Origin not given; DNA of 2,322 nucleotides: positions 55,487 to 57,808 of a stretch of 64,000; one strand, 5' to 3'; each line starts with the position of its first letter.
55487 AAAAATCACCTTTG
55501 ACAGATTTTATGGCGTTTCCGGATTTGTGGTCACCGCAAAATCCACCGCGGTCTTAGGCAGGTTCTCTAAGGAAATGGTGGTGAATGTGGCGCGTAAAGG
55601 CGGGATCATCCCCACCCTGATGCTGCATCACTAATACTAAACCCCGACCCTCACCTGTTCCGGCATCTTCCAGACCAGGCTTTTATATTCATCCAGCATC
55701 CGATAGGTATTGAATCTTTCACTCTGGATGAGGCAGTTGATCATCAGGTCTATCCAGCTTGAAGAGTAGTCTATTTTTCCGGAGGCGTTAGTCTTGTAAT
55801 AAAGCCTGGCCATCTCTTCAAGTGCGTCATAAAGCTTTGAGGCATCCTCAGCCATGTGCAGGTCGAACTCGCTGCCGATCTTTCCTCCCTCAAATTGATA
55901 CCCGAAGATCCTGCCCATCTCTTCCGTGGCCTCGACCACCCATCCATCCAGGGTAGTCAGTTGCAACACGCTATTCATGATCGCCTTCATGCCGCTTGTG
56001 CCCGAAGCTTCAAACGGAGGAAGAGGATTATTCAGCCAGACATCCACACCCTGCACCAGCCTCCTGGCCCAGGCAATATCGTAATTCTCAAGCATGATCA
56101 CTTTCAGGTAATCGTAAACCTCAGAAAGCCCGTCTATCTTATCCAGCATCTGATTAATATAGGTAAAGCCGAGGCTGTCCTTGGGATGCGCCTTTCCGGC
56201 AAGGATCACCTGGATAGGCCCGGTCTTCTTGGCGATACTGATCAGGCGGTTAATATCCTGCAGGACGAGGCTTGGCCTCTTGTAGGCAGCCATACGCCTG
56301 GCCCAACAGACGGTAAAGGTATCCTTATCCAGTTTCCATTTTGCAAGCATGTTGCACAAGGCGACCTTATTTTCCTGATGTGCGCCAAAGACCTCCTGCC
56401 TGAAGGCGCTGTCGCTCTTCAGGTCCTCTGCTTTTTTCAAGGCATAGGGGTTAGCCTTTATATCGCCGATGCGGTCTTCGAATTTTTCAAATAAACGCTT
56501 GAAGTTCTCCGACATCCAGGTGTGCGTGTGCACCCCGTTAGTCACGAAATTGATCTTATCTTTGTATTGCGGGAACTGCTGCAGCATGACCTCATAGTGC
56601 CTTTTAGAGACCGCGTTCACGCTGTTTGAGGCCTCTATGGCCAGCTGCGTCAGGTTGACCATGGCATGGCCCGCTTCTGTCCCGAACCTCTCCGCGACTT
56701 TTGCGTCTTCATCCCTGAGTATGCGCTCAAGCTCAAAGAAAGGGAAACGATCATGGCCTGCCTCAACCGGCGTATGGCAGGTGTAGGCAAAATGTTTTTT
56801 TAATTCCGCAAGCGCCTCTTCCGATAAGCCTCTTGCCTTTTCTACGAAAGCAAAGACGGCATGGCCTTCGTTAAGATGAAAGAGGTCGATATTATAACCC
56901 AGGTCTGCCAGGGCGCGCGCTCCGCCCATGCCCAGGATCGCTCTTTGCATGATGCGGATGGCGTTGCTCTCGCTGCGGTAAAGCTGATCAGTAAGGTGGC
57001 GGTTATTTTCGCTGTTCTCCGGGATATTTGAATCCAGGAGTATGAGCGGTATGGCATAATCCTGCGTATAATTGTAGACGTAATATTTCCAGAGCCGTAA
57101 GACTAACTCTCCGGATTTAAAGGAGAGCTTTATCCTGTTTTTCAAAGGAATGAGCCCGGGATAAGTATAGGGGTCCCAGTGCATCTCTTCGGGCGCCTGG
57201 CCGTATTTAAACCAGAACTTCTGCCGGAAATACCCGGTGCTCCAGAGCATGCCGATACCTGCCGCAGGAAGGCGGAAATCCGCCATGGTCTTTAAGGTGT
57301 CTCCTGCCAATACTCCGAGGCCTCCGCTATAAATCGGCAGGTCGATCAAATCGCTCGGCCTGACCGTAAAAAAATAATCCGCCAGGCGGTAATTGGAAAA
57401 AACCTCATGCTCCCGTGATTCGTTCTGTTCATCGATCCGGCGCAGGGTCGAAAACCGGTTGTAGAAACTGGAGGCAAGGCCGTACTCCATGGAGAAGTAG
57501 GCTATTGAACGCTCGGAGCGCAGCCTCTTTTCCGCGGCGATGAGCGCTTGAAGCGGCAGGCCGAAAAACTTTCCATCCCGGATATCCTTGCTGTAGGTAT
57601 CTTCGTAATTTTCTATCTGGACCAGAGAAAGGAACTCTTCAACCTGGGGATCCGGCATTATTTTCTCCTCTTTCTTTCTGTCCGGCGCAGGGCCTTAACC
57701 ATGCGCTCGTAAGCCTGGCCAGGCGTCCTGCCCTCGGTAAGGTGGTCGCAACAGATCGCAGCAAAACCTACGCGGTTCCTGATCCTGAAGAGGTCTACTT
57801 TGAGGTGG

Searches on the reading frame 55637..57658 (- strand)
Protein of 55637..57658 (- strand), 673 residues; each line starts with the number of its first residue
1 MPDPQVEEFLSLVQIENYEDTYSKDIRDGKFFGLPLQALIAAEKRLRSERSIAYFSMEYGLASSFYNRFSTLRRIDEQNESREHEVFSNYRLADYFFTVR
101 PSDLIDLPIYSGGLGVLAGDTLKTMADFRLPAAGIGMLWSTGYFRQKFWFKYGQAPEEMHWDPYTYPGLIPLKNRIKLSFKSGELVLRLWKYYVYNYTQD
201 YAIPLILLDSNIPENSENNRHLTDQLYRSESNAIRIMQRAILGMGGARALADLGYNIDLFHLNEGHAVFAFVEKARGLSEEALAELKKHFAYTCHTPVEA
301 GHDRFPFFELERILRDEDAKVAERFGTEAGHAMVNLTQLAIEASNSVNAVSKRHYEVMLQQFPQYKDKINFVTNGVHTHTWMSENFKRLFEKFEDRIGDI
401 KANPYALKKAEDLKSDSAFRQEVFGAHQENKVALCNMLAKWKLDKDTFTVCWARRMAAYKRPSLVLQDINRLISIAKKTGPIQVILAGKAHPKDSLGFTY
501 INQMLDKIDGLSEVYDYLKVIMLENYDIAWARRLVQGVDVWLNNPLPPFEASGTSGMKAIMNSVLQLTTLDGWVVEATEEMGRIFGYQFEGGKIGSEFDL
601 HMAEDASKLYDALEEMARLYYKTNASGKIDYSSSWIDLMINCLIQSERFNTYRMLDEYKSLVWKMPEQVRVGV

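Call 4: search_protein_families(library=pfam, proteins=[window:55637-57658:-], max_evalue=0.1)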
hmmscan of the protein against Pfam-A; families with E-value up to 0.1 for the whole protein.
window:55637-57658:- (673 aa): 4 families
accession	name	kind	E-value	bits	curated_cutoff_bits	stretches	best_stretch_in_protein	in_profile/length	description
PF00343.26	Phosphorylase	-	9.5e-45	153.5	27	2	328-653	318-661/713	Carbohydrate phosphorylase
PF11897.13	DUF3417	-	0.0032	18.3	25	1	45-64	89-108/109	Protein of unknown function (DUF3417)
PF13439.12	Glyco_transf_4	-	0.021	15.3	28.5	1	253-378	71-168/170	Glycosyltransferase Family 4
PF20715.2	DUF6827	-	0.068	13.4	26.9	0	337-371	99-133/158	Domain of unknown function (DUF6827)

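Call 6: search_protein_families(library=ncbifam, proteins=[window:55637-57658:-], max_evalue=0.1)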
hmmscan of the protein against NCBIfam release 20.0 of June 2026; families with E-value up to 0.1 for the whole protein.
window:55637-57658:- (673 aa): 7 families
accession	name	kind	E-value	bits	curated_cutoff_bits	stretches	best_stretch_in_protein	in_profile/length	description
TIGR02094.1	more_P_ylases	subfamily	5.2e-123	411.9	191.7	1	107-662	14-597/600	alpha-glucan family phosphorylase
NF041129.1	maldex_phorlase_Thcocales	equivalog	1.2e-94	318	1500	1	107-660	112-681/816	maltodextrin phosphorylase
TIGR02093.1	P_ylase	subfamily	1.7e-41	142.2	552.9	2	326-659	407-758/804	glycogen/starch/alpha-glucan family phosphorylase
NF011561.0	PRK14985.1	equivalog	6e-29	100.8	1273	2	332-583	406-674/800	maltodextrin phosphorylase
NF011562.0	PRK14986.1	equivalog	3.6e-24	84.9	1546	2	332-662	419-764/815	glycogen phosphorylase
TIGR02149.1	glgA_Coryne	subfamily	0.0057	15.8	302.4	1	338-387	139-189/391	glycogen synthase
TIGR03999.1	thiol_BshA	equivalog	0.063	12.2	273.7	0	331-391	132-191/375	N-acetyl-alpha-D-glucosaminyl L-malate synthase BshA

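Call 9: search_protein_families(library=padloc, proteins=[window:55637-57658:-], max_evalue=0.1)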
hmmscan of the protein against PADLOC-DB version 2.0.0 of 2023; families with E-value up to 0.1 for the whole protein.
window:55637-57658:- (673 aa): 0 families
